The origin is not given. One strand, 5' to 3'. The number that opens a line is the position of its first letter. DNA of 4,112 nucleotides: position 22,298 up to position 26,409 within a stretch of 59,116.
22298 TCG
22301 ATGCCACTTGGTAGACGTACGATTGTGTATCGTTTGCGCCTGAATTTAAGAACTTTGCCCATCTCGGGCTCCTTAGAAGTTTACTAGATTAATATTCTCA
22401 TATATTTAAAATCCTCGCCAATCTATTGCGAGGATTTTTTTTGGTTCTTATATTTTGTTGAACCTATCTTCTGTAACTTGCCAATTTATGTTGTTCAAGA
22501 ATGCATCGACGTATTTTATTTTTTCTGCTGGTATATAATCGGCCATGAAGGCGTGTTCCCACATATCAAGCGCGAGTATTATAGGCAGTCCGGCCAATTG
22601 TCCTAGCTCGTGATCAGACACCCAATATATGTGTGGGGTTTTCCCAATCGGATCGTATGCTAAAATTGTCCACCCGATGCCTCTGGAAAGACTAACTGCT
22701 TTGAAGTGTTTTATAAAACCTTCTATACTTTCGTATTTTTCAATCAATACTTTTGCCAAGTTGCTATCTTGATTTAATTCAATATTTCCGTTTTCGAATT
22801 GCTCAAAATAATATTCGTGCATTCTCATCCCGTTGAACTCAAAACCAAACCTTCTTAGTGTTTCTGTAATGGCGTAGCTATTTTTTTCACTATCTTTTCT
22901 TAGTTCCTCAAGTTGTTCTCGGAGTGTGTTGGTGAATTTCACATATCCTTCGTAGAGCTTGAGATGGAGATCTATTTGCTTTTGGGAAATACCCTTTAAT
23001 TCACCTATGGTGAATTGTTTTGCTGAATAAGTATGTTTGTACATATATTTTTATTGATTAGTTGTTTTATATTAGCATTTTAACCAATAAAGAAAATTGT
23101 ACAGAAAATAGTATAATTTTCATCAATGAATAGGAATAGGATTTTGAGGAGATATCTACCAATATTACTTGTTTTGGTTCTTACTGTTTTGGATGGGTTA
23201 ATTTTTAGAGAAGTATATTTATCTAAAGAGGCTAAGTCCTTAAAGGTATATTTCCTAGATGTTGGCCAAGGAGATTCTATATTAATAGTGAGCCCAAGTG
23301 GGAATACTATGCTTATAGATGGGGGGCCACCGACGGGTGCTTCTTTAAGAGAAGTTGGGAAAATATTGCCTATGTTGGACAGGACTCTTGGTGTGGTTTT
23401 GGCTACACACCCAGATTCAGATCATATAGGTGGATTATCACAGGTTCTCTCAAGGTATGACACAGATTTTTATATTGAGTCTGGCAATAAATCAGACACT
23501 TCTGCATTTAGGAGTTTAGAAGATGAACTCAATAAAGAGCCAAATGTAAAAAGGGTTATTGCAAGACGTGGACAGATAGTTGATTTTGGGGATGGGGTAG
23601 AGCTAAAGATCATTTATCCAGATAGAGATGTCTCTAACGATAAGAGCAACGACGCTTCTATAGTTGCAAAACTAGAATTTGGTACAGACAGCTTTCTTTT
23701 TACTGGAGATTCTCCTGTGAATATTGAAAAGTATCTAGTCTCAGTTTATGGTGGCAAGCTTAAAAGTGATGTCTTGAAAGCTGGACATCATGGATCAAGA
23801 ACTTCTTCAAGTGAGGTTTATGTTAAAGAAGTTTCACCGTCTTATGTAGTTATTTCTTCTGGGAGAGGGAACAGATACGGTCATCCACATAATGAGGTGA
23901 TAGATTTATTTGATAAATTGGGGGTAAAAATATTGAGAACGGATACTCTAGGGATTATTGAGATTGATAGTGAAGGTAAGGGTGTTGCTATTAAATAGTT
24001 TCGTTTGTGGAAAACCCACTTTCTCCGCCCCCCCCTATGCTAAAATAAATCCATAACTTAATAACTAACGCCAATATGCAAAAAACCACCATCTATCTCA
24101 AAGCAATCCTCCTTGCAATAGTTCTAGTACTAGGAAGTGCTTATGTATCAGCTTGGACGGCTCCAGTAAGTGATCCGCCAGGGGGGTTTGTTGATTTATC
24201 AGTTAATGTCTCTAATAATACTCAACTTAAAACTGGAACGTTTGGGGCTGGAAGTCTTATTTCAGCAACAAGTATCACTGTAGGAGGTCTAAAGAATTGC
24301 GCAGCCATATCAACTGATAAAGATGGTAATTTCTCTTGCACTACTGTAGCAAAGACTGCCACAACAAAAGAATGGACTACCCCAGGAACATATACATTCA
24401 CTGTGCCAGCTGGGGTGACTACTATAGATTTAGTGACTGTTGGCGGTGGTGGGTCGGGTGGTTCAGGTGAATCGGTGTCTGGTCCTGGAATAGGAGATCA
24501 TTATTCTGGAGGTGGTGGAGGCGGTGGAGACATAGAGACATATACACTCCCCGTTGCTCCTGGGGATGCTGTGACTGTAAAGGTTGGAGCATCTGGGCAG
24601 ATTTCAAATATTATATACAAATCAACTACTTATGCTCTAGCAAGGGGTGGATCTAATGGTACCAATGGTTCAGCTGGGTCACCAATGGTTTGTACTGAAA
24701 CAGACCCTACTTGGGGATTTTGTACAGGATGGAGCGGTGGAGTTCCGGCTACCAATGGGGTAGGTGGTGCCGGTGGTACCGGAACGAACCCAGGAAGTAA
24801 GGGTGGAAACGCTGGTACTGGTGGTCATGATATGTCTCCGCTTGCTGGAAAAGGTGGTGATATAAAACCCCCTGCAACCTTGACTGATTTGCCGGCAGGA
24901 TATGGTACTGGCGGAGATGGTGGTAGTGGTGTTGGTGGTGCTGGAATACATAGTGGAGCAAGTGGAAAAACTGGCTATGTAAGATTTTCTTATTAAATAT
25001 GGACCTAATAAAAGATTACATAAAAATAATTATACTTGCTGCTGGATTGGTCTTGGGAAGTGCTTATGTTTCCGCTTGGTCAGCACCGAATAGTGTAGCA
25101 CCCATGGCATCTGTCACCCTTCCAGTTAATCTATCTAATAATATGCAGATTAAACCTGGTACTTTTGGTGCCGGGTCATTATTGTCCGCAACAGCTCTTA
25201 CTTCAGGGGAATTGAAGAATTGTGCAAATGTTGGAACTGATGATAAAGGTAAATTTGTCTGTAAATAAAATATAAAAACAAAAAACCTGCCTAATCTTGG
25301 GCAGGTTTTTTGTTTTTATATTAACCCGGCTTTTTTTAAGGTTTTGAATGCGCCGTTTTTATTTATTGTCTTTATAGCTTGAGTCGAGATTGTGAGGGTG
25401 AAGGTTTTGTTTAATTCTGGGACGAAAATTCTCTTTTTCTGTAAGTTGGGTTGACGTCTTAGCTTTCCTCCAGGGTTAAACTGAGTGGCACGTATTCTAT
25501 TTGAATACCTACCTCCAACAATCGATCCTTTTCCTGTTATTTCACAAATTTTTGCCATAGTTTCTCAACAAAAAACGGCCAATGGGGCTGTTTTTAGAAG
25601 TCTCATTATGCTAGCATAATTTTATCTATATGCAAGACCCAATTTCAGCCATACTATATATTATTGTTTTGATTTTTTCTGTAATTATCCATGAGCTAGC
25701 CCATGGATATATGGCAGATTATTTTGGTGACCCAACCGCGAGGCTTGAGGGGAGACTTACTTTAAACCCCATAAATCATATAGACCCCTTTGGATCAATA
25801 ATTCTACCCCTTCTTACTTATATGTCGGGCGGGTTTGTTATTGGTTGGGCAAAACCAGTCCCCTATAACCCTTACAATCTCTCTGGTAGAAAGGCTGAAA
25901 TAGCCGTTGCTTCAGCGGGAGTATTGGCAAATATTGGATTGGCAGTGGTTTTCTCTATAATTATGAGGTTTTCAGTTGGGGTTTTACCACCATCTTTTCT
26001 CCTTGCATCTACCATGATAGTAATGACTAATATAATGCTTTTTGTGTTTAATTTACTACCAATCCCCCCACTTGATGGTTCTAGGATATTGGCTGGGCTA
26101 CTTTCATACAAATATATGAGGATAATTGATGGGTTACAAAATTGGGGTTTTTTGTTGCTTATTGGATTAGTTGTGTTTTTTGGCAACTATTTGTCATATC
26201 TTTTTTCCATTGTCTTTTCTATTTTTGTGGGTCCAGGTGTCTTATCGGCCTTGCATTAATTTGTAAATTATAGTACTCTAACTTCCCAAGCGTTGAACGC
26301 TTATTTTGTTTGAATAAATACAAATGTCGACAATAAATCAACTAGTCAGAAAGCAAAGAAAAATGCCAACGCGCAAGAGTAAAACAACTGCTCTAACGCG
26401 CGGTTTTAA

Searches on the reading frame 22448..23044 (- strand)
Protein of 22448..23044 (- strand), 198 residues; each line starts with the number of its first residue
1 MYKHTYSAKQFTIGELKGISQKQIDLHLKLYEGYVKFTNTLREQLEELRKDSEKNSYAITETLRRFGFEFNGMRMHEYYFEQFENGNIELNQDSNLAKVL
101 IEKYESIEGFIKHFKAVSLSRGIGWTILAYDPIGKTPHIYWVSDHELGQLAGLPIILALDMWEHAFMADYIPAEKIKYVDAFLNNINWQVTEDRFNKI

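Call 75: search_protein_families(library=pfam, proteins=[window:22448-23044:-], max_evalue=0.01)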
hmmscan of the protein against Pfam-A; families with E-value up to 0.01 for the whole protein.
window:22448-23044:- (198 aa): 3 families
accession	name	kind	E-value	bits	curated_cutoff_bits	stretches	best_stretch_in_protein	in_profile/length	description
PF02777.23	Sod_Fe_C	-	3.5e-20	72.4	20.9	1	94-193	3-101/102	Iron/manganese superoxide dismutases, C-terminal domain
PF00081.27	Sod_Fe_N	-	0.00086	20.2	27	1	19-83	18-81/82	Iron/manganese superoxide dismutases, alpha-hairpin domain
PF25337.1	C2_N_APX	-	0.0083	16.8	27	0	10-66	46-102/110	N-terminal C2 domain of anterior pharynx excess proteins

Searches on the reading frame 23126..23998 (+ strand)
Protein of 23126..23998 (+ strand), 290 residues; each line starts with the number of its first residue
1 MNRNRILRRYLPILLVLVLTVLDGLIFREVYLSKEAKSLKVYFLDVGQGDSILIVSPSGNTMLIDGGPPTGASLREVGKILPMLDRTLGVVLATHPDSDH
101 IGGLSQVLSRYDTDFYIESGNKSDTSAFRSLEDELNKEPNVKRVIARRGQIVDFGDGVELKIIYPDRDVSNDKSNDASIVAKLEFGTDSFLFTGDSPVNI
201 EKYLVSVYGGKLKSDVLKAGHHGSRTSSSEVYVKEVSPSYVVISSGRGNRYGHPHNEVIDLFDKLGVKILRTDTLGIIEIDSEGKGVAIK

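Call 75: search_protein_families(library=pfam, proteins=[window:23126-23998:+], max_evalue=0.01)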
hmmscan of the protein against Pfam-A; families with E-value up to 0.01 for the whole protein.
window:23126-23998:+ (290 aa): 3 families
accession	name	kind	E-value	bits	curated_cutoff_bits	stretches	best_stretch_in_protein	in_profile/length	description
PF00753.33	Lactamase_B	-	5.3e-13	49.8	22.7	1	45-245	2-194/196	Metallo-beta-lactamase superfamily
PF25281.1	MBL_MAP1B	-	3.5e-05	23.4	37.6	1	41-114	23-91/279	MAP1B MBL-like domain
PF12706.13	Lactamase_B_2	-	0.0012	18.9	27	1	63-196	4-143/200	Beta-lactamase superfamily domain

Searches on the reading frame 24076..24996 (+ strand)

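Call 75: search_protein_families(library=pfam, proteins=[window:24076-24996:+], max_evalue=0.01)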
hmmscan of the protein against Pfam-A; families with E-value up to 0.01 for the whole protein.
window:24076-24996:+ (306 aa): 1 family
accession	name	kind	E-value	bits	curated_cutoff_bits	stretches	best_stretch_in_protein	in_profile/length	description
PF21722.4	Gly_rich_2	-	5.7e-06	26.9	24.3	1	101-306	1-225/226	Glycine-rich domain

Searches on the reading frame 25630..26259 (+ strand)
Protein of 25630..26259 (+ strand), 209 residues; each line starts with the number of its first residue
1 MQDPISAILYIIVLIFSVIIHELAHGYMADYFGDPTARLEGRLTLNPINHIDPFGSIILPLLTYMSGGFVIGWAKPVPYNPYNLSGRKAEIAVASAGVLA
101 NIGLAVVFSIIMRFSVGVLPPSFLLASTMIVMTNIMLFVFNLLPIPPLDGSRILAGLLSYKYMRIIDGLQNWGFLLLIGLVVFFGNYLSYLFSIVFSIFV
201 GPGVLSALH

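Call 75: search_protein_families(library=pfam, proteins=[window:25630-26259:+], max_evalue=0.01)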
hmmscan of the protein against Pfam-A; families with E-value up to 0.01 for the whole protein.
window:25630-26259:+ (209 aa): 2 families
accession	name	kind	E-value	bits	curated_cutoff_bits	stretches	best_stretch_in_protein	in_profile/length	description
PF02163.28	Peptidase_M50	-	4.6e-16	59.3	27.2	2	10-117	2-105/221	Peptidase family M50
PF00662.26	Proton_antipo_N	-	0.0052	17.1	24.5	1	3-30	16-43/51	NADH-Ubiquinone oxidoreductase (complex I), chain 5 N-terminus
